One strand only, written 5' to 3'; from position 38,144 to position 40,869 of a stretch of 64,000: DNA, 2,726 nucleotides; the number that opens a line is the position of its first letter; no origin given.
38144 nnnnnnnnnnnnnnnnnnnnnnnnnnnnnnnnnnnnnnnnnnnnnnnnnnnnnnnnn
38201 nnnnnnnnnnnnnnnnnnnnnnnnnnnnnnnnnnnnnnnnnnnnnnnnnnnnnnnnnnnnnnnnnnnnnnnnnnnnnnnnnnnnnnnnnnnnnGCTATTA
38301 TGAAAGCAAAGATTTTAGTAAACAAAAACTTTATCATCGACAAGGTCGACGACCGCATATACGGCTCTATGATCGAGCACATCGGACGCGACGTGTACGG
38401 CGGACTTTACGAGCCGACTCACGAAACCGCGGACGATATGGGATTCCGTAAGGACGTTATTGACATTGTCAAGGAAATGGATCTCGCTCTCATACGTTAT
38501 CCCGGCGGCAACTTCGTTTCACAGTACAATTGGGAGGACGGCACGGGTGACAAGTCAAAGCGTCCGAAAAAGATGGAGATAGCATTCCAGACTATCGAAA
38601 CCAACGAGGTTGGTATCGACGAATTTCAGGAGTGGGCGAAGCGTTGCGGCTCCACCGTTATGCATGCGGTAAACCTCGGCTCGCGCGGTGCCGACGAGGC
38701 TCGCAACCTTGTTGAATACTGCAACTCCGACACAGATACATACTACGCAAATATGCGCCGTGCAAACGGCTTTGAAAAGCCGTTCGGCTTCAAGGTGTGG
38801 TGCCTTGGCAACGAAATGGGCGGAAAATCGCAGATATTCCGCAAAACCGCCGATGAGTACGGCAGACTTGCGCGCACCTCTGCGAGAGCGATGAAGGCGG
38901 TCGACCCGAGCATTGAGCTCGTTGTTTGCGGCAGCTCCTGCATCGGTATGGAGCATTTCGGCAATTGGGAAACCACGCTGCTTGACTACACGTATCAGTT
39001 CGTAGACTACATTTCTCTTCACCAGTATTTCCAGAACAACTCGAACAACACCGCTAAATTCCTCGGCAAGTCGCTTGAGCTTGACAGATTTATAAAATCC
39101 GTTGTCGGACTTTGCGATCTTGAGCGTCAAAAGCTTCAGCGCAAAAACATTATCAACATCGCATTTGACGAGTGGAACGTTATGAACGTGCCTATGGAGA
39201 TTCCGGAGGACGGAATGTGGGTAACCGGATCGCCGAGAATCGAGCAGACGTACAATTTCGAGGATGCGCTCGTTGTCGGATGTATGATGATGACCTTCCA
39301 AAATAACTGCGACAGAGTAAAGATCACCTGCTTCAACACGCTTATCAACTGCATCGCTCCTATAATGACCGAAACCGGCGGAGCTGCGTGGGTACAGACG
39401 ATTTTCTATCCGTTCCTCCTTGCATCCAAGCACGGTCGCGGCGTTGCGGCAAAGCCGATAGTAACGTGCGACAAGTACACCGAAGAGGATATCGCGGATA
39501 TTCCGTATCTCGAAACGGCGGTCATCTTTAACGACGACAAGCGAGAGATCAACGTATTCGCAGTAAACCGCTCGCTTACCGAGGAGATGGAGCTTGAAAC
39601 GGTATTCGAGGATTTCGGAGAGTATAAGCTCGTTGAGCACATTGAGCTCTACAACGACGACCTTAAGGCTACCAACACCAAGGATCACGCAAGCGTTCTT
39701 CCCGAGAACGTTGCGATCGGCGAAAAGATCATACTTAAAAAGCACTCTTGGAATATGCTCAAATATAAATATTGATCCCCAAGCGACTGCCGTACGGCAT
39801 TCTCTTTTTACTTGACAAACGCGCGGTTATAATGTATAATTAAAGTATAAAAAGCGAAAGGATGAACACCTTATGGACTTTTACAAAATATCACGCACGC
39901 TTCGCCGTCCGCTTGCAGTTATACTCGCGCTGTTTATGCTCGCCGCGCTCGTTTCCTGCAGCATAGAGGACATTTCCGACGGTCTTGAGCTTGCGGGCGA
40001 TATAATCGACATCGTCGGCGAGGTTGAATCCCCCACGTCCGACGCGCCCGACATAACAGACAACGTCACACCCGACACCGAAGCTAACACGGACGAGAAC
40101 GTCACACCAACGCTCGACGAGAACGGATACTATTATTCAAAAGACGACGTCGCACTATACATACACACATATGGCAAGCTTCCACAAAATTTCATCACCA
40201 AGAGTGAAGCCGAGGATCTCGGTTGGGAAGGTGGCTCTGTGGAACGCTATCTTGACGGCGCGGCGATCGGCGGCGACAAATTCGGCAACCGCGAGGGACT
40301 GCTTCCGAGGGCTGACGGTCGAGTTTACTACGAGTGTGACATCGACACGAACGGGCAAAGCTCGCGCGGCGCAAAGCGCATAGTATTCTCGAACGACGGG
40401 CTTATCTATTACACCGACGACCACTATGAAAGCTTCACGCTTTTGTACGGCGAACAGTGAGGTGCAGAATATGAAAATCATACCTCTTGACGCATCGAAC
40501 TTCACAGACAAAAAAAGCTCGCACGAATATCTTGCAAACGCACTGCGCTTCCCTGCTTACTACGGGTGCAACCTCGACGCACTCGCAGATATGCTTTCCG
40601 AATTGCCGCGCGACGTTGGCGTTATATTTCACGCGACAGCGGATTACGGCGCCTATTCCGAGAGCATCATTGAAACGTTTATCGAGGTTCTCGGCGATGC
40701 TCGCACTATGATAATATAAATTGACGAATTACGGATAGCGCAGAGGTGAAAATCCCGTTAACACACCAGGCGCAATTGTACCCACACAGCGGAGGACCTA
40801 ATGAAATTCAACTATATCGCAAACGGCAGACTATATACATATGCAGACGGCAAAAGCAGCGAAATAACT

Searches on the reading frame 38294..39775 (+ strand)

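Call 23: search_protein_families(library=pfam, proteins=[window:38294-39775:+], max_evalue=0.1)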
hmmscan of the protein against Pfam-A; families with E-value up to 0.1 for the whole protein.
window:38294-39775:+ (493 aa): 3 families
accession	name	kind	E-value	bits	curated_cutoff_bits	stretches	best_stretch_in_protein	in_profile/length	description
PF06964.18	Alpha-L-AF_C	-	7.6e-36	124.3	27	1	292-472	1-146/165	Alpha-L-arabinofuranosidase C-terminal domain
PF01229.23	Glyco_hydro_39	-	0.0054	16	26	1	166-256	152-237/472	Glycosyl hydrolases family 39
PF12891.13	Glyco_hydro_44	-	0.0068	16.8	25.1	1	112-228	61-181/223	Glycoside hydrolase family 44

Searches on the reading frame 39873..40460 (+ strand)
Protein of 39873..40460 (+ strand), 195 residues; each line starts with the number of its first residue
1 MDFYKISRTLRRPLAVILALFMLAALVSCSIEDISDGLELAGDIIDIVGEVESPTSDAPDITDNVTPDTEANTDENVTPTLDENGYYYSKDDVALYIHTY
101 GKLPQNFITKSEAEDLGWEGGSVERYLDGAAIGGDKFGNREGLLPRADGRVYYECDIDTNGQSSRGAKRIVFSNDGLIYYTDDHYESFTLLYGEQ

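Call 78: search_protein_families(library=pfam, proteins=[window:39873-40460:+], max_evalue=0.001)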
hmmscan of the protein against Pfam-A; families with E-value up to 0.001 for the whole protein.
window:39873-40460:+ (195 aa): 1 family
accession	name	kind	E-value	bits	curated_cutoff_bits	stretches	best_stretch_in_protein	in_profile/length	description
PF00545.25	Ribonuclease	-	2.8e-21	76.3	24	1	93-190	4-96/98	ribonuclease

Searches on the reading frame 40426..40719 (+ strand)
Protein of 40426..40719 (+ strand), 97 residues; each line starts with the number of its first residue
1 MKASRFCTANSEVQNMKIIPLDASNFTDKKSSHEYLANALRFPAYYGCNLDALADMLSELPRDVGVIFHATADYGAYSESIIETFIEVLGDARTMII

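Call 78: search_protein_families(library=pfam, proteins=[window:40426-40719:+], max_evalue=0.001)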
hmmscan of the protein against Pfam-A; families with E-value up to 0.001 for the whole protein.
window:40426-40719:+ (97 aa): 1 family
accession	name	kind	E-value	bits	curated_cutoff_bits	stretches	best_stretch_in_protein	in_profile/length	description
PF01337.24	Barstar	-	7.9e-17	61.5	23.4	1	16-93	1-81/96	Barstar (barnase inhibitor)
